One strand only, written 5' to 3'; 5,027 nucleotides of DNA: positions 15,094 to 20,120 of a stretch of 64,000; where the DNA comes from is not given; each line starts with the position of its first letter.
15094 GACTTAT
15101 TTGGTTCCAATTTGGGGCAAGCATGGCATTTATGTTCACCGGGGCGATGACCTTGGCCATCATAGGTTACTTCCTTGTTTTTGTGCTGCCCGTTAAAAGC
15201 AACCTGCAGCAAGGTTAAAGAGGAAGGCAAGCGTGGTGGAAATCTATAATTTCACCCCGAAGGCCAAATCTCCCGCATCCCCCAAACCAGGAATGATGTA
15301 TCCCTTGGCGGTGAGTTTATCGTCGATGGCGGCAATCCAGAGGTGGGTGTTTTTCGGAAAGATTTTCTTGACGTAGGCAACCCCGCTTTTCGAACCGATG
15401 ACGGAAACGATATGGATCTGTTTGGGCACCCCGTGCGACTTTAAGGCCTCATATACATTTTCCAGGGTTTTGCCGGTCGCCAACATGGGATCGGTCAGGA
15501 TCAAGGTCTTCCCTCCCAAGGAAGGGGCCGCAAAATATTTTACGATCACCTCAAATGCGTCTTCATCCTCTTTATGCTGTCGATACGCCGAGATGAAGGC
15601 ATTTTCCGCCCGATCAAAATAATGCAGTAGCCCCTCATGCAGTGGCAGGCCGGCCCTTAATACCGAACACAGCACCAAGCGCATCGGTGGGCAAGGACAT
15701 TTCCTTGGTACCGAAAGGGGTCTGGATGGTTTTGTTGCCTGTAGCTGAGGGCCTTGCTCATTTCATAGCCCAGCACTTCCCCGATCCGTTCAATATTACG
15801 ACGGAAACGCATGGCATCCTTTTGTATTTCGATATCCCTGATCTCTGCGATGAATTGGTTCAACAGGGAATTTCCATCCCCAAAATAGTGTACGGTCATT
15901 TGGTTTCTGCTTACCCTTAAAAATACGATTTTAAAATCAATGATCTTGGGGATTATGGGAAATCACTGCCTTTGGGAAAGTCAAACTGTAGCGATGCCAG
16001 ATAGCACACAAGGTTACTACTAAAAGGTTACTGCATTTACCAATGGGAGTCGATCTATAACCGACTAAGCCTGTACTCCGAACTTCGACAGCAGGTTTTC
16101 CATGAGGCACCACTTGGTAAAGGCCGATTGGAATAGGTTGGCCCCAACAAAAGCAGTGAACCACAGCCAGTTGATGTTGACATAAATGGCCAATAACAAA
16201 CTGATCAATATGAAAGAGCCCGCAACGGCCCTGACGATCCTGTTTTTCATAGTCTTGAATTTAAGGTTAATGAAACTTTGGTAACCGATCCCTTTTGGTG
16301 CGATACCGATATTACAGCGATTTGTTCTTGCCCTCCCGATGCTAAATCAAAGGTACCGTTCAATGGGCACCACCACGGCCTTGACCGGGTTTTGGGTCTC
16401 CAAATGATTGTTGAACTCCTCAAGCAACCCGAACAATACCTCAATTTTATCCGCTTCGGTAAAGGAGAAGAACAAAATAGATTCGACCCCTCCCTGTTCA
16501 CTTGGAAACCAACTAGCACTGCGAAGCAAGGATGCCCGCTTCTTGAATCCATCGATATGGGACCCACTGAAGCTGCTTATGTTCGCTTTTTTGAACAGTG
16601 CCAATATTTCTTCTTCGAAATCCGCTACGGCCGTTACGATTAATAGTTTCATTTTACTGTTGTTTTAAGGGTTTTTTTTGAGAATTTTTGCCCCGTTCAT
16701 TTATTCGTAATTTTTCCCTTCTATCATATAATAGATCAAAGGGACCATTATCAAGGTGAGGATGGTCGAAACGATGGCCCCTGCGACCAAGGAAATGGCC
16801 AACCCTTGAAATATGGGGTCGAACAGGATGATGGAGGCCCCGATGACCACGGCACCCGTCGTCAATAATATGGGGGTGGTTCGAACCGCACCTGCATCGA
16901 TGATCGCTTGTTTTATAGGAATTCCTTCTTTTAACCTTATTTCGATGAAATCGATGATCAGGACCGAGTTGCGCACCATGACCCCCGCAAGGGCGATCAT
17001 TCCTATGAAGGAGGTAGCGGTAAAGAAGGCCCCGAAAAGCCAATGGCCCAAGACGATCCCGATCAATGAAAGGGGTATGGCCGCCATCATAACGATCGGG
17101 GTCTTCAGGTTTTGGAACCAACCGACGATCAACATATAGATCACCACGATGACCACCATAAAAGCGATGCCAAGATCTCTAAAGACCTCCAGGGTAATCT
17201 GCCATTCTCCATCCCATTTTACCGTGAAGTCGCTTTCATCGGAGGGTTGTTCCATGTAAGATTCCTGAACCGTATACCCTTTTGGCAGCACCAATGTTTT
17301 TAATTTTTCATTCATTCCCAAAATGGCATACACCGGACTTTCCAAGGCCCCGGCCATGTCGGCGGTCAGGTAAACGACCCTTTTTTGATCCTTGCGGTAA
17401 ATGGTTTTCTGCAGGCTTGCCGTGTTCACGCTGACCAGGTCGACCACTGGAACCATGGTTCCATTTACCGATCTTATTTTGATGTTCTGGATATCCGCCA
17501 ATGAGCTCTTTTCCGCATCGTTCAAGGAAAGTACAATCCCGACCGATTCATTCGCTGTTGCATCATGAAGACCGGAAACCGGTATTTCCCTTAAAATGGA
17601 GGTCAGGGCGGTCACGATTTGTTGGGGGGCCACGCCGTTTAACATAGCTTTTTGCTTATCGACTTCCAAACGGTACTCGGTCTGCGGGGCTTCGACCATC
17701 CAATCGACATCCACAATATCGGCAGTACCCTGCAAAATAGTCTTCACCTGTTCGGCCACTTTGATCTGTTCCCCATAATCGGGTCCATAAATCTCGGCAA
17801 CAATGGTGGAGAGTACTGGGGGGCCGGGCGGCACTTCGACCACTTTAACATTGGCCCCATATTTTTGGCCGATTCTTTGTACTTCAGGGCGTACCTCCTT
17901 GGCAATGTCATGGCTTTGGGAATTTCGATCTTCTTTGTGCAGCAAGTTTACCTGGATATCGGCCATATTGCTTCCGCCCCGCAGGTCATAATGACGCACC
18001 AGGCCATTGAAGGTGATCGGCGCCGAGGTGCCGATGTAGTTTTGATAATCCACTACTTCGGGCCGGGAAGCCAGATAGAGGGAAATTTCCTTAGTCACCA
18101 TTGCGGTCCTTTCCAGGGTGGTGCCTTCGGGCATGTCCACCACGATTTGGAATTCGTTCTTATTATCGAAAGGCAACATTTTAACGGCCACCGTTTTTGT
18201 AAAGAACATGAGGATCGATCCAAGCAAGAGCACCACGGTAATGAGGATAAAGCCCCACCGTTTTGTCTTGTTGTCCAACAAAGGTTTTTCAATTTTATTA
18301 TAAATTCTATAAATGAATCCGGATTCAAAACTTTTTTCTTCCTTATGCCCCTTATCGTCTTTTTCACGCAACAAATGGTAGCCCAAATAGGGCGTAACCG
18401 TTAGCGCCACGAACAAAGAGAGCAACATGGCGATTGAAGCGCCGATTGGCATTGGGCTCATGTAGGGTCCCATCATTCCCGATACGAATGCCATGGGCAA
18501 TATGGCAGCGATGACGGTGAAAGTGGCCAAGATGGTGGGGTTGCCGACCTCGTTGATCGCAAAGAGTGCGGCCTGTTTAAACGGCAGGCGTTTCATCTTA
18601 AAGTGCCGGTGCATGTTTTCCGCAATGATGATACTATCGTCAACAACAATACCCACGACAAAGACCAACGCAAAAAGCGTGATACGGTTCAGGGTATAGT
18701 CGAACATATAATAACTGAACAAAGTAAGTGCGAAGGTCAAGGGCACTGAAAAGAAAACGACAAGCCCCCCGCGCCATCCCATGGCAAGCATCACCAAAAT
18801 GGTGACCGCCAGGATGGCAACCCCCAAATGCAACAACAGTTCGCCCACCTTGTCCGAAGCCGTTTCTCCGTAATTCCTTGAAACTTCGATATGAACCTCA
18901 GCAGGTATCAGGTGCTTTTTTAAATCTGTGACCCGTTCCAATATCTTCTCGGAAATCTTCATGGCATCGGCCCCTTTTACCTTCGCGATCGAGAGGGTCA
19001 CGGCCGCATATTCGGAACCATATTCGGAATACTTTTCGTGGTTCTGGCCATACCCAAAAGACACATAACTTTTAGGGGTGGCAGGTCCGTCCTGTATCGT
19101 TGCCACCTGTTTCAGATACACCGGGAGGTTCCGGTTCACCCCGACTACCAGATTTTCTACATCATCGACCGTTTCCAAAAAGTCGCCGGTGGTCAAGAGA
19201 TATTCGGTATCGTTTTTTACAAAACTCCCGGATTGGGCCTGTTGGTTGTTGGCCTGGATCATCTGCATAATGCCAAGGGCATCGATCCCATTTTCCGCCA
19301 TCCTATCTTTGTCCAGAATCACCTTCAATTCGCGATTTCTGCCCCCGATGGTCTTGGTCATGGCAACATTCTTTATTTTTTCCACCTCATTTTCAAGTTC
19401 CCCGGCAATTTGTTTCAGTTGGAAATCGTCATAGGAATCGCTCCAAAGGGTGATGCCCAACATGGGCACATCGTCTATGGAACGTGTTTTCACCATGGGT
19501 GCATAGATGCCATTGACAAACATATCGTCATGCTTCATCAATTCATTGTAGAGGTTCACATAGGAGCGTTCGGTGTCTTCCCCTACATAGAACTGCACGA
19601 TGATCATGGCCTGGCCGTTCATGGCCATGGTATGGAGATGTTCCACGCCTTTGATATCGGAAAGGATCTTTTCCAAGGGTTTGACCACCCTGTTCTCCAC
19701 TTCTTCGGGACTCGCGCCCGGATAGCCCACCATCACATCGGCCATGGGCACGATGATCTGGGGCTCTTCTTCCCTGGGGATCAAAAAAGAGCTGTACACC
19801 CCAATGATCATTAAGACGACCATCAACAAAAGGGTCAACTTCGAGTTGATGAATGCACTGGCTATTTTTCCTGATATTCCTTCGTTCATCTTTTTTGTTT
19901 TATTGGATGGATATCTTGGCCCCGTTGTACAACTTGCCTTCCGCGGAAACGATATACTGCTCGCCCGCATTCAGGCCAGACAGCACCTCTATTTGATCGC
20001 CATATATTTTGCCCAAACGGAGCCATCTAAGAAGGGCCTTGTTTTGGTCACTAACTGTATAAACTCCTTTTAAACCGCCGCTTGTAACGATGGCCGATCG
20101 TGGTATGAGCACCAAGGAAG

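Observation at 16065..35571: Second operator family GTAAC-N4-GTTAC marks a ~19-kb sulfur/efflux block with the same promoter geometry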

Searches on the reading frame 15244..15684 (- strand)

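Call 7: search_protein_families(library=pfam, proteins=[window:15244-15684:-], max_evalue=0.01)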
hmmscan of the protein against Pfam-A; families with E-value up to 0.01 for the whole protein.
window:15244-15684:- (146 aa): 4 families
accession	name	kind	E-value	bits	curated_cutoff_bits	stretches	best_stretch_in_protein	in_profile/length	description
PF14681.12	UPRTase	-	5.4e-32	111.4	27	1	2-143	67-205/206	Uracil phosphoribosyltransferase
PF00156.33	Pribosyltran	-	7.5e-10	38.8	26.3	1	4-103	32-131/158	Phosphoribosyl transferase domain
PF24390.1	PRTase-CE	-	0.0031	17.9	27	1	51-115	103-167/253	PRTase-CE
PF15609.12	PRTase_2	-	0.005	16.8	28.8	1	58-98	119-159/188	Phosphoribosyl transferase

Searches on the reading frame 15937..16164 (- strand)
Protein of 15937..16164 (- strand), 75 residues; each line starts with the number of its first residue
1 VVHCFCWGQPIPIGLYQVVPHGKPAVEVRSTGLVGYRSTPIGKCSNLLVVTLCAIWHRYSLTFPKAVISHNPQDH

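Call 28: search_protein_families(library=pfam, proteins=[window:15937-16164:-], max_evalue=0.001)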
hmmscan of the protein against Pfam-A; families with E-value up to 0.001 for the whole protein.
window:15937-16164:- (75 aa): 0 families

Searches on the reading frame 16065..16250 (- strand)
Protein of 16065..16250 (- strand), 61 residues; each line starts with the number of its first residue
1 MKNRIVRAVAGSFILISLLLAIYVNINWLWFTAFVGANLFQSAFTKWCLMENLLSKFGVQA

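Call 84: search_protein_families(library=pfam, proteins=[window:16065-16250:-], max_evalue=0.01)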
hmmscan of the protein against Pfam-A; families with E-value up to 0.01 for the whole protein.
window:16065-16250:- (61 aa): 1 family
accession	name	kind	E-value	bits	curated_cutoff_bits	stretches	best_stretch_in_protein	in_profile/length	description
PF11127.14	YgaP-like_TM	-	2.8e-13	50.2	25.3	1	2-55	8-59/66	Inner membrane protein YgaP-like, transmembrane domain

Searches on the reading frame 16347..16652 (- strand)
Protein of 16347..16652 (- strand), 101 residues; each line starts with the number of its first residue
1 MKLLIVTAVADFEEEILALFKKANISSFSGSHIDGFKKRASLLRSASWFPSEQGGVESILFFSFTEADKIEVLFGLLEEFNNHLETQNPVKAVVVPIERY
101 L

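Call 6: search_protein_families(library=pfam, proteins=[window:16347-16652:-], max_evalue=0.01)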
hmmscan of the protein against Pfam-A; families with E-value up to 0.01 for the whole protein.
window:16347-16652:- (101 aa): 0 families

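Call 35: search_protein_families(library=ncbifam, proteins=[window:16347-16652:-], max_evalue=0.00001)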
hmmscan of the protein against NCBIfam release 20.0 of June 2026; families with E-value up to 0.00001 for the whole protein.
window:16347-16652:- (101 aa): 0 families

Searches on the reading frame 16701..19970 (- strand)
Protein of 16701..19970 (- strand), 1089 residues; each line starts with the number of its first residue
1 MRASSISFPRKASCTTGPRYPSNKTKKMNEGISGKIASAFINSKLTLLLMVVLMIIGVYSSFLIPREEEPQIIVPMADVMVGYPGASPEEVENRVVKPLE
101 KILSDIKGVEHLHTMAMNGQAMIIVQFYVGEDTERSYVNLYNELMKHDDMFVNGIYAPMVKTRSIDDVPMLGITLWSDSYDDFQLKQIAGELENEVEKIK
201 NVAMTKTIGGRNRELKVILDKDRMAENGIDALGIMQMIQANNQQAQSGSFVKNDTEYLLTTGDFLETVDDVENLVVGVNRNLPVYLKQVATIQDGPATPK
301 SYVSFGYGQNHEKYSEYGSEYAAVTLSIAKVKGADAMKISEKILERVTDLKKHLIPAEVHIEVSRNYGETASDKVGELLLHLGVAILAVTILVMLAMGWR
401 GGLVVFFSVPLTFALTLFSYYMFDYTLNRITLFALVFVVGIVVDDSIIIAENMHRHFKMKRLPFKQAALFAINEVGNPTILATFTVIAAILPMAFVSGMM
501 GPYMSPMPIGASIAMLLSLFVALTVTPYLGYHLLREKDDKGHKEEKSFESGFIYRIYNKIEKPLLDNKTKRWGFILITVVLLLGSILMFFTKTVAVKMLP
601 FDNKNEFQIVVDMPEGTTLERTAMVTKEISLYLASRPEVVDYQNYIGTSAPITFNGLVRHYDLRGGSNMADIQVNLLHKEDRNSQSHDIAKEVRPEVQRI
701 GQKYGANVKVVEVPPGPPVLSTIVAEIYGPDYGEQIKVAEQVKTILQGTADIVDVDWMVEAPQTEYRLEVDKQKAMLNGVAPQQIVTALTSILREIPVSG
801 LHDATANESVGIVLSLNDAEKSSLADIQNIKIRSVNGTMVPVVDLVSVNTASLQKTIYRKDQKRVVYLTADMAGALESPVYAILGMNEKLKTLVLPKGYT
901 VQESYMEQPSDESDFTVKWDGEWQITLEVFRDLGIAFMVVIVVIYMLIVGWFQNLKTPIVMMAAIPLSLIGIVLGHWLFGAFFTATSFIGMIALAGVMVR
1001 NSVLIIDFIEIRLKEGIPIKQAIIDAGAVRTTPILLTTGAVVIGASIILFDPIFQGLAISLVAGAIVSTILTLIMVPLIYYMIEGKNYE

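Call 28: search_protein_families(library=pfam, proteins=[window:16701-19970:-], max_evalue=0.001)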
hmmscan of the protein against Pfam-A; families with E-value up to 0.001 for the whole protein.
window:16701-19970:- (1089 aa): 3 families
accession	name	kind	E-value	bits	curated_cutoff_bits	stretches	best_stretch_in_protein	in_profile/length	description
PF00873.25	ACR_tran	-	2.5e-143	479.5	28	1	39-1083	4-1020/1021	AcrB/AcrD/AcrF family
PF02355.23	SecD_SecF_C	-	1.2e-08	35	20.5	1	376-528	31-185/189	Protein export membrane protein SecD/SecF, C-terminal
PF03176.21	MMPL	-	4.6e-05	23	20.5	1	332-529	95-298/333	MMPL family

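Call 35: search_protein_families(library=ncbifam, proteins=[window:16701-19970:-], max_evalue=0.00001)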
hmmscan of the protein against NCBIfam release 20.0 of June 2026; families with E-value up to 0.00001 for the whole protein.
window:16701-19970:- (1089 aa): 16 families
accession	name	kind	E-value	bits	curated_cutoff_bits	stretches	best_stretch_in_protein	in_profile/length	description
NF033617.1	RND_permease_2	subfamily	4.9e-128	428.7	1250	1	45-1084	10-1008/1009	multidrug efflux RND transporter permease subunit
NF000282.2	RND_permease_1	subfamily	3.5e-100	336.4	1250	1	46-1084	11-1028/1029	multidrug efflux RND transporter permease subunit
TIGR00915.1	2A0602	subfamily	7.4e-86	289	940.35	1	48-1084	14-1029/1050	efflux RND transporter permease subunit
NF007905.0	PRK10614.1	equivalog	1.3e-72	244.9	1774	2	41-582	8-539/1025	multidrug efflux RND transporter permease subunit MdtC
NF007798.0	PRK10503.1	equivalog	1.6e-70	237.9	1584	1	44-1083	21-1022/1040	MdtB/MuxB family multidrug efflux RND transporter permease subunit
NF007133.0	PRK09579.1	equivalog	2.1e-67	227.5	1763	1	48-1084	18-1003/1017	multidrug efflux RND transporter permease subunit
TIGR00914.1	2A0601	subfamily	9.4e-63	212.3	701.45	1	42-1087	12-1039/1051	CusA/CzcA family heavy metal efflux RND transporter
NF000037.1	RND_perm_OqxB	exception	6.2e-62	209.7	2200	1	46-1080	14-1031/1050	multidrug efflux RND transporter permease subunit OqxB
NF007131.0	PRK09577.1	equivalog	4e-57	193.7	1768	1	47-1083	13-1022/1045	multidrug efflux RND transporter permease subunit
NF007842.1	PRK10555.1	equivalog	3e-54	184.3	1854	1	46-1083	12-1026/1036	multidrug efflux RND transporter permease AcrD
NF011706.2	PRK15127.1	equivalog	7.2e-37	126.8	2150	1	47-634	13-599/1049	multidrug efflux RND transporter permease subunit AcrB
TIGR00966.2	transloc_SecF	equivalog_domain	1e-10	41.6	160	1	309-525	67-275/279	protein translocase subunit SecF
NF009583.0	PRK13024.1-3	subfamily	1.4e-10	39.8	721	1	347-545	546-749/755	protein translocase subunit SecDF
NF009582.0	PRK13024.1-2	equivalog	1.5e-08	33.1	723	1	346-549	631-842/859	protein translocase subunit SecDF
TIGR00916.1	2A0604s01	subfamily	4.7e-08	32.9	148.6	1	350-501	61-213/231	SecD/SecF family protein translocase subunit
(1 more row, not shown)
